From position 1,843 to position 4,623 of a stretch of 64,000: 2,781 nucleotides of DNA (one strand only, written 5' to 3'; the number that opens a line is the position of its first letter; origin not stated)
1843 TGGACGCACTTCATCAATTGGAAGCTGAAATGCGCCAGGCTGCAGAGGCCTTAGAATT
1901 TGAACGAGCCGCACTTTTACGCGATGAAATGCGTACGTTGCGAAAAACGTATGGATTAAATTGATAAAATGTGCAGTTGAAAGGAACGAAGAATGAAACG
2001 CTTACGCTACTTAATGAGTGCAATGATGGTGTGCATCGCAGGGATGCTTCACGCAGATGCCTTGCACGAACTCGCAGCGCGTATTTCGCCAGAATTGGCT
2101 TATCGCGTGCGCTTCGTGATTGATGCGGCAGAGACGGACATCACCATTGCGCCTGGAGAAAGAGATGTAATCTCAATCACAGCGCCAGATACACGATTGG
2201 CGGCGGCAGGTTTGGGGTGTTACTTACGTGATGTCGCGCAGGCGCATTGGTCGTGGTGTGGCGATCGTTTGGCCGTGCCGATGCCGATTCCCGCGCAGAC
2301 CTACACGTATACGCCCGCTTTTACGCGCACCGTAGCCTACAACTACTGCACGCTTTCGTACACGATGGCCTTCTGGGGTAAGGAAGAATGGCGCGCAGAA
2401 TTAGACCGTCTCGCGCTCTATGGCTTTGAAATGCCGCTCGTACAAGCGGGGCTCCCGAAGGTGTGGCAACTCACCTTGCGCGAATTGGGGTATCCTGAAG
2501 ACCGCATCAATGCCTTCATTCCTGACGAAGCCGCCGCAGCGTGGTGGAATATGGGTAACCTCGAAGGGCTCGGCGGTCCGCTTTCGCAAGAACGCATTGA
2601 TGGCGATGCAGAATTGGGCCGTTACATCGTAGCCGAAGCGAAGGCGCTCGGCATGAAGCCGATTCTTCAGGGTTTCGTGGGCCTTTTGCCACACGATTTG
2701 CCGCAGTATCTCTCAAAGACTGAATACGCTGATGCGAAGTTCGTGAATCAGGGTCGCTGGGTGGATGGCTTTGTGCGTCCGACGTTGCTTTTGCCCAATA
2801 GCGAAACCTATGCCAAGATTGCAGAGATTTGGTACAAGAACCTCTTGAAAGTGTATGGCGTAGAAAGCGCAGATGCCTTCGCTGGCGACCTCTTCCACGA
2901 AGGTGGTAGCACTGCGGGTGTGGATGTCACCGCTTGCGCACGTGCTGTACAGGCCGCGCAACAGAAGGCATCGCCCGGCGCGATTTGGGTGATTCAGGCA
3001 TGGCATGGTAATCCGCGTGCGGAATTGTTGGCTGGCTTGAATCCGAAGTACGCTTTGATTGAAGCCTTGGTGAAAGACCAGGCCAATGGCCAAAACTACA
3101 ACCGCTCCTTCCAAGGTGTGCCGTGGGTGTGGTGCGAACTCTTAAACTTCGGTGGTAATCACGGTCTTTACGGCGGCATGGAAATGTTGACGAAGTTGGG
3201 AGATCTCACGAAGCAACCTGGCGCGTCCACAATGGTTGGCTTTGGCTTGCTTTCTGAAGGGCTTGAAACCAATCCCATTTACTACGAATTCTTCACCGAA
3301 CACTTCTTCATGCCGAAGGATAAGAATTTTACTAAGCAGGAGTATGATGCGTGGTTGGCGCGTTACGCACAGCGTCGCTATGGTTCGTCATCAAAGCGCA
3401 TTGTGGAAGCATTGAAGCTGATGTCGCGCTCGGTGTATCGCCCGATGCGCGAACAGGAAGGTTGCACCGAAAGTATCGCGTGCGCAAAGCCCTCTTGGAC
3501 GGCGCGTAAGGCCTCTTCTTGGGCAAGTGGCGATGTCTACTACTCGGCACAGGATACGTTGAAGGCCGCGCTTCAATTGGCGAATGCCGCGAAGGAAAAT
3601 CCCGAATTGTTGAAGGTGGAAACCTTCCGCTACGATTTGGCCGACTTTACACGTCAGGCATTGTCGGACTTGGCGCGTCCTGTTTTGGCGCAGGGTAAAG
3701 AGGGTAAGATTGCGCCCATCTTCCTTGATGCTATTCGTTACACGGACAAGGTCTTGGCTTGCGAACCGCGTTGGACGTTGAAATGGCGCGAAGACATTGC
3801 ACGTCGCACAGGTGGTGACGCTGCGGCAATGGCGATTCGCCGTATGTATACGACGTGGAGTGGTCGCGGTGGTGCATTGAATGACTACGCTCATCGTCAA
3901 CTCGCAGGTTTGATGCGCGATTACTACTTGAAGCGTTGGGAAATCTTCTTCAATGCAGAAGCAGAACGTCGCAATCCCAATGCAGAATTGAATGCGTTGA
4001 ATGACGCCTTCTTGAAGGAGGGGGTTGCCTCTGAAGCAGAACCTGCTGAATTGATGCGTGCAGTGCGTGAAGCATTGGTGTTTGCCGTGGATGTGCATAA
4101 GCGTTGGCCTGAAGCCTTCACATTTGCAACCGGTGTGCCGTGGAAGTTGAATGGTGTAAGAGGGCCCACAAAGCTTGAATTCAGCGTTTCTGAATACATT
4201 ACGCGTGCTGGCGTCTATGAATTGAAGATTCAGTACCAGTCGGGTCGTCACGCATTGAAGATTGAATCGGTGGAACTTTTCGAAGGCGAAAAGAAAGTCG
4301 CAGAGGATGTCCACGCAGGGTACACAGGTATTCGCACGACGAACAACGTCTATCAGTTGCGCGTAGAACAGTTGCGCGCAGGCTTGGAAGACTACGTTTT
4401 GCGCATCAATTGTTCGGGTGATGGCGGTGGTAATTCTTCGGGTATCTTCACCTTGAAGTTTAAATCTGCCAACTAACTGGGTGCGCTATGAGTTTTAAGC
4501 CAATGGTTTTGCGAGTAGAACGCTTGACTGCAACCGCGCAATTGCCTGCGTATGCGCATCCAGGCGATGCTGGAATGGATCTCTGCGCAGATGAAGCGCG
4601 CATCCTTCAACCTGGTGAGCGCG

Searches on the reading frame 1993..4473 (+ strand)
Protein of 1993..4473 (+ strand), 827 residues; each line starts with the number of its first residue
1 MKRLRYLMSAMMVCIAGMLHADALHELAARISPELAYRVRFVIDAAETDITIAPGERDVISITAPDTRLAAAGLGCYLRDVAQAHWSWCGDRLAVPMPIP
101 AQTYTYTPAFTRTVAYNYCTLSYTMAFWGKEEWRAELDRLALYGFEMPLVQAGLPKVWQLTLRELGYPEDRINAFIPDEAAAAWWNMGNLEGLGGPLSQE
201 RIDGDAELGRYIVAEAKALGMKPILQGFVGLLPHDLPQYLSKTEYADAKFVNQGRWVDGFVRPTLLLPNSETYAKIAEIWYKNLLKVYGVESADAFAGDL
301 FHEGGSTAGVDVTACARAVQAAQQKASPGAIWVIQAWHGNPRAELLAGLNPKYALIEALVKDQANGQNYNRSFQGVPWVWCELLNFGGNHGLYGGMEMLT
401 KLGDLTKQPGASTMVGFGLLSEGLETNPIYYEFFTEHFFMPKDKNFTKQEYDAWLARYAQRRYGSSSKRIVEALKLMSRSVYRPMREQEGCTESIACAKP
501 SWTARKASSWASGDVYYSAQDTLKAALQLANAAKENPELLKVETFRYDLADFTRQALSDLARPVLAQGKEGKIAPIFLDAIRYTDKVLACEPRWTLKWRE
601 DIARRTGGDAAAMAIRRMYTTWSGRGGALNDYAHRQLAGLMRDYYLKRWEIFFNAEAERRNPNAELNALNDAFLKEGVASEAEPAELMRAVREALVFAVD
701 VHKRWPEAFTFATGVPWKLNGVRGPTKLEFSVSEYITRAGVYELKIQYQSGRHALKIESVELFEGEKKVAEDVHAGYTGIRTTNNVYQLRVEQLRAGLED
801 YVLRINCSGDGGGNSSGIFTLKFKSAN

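Call 70: search_protein_families(library=pfam, alignment_id=A5, max_evalue=0.00001)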
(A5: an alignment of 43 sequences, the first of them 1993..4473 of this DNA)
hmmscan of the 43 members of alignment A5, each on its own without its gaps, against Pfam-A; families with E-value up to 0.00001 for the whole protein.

A. member 1, window:1993-4473:+ (827 aa): 3 families
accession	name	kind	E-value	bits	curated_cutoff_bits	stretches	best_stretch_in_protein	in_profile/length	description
PF05089.18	NAGLU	-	2.1e-85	287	25.5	1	115-439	3-334/336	Alpha-N-acetylglucosaminidase (NAGLU) tim-barrel domain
PF12972.12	NAGLU_C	-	2.3e-42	145.9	25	1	454-667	1-228/268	Alpha-N-acetylglucosaminidase (NAGLU) C-terminal domain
PF12971.12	NAGLU_N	-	4.1e-08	33.4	28.3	1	23-101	2-82/82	Alpha-N-acetylglucosaminidase (NAGLU) N-terminal domain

B. families by the number of members that match (of 43 scanned): 70 families (the first 25 are shown)
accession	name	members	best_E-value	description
PF01268.25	FTHFS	1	4.8e-226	Formate--tetrahydrofolate ligase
PF00521.26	DNA_topoisoIV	1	6.5e-164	DNA gyrase/topoisomerase IV, subunit A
PF01406.26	tRNA-synt_1e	1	1.1e-108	tRNA synthetases class I (C) catalytic domain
PF02548.21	Pantoate_transf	1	7.6e-100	Ketopantoate hydroxymethyltransferase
PF05089.18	NAGLU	1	2.1e-85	Alpha-N-acetylglucosaminidase (NAGLU) tim-barrel domain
PF00202.27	Aminotran_3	1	6.4e-66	Aminotransferase class-III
PF02096.25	60KD_IMP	1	1.4e-61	60Kd inner membrane protein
PF06325.19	PrmA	1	9.9e-60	Ribosomal protein L11 methyltransferase (PrmA)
PF02397.22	Bac_transf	1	1.1e-57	Bacterial sugar transferase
PF01715.23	IPPT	1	6.1e-55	IPP transferase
PF01699.29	Na_Ca_ex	1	9.3e-54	Sodium/calcium exchanger protein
PF00005.33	ABC_tran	1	1.4e-53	ABC transporter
PF03989.18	DNA_gyraseA_C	1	2e-50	DNA gyrase C-terminal domain, beta-propeller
PF00902.23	TatC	1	4.5e-49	Sec-independent protein translocase protein (TatC)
PF01098.24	FTSW_RODA_SPOVE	1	6.7e-49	Cell cycle protein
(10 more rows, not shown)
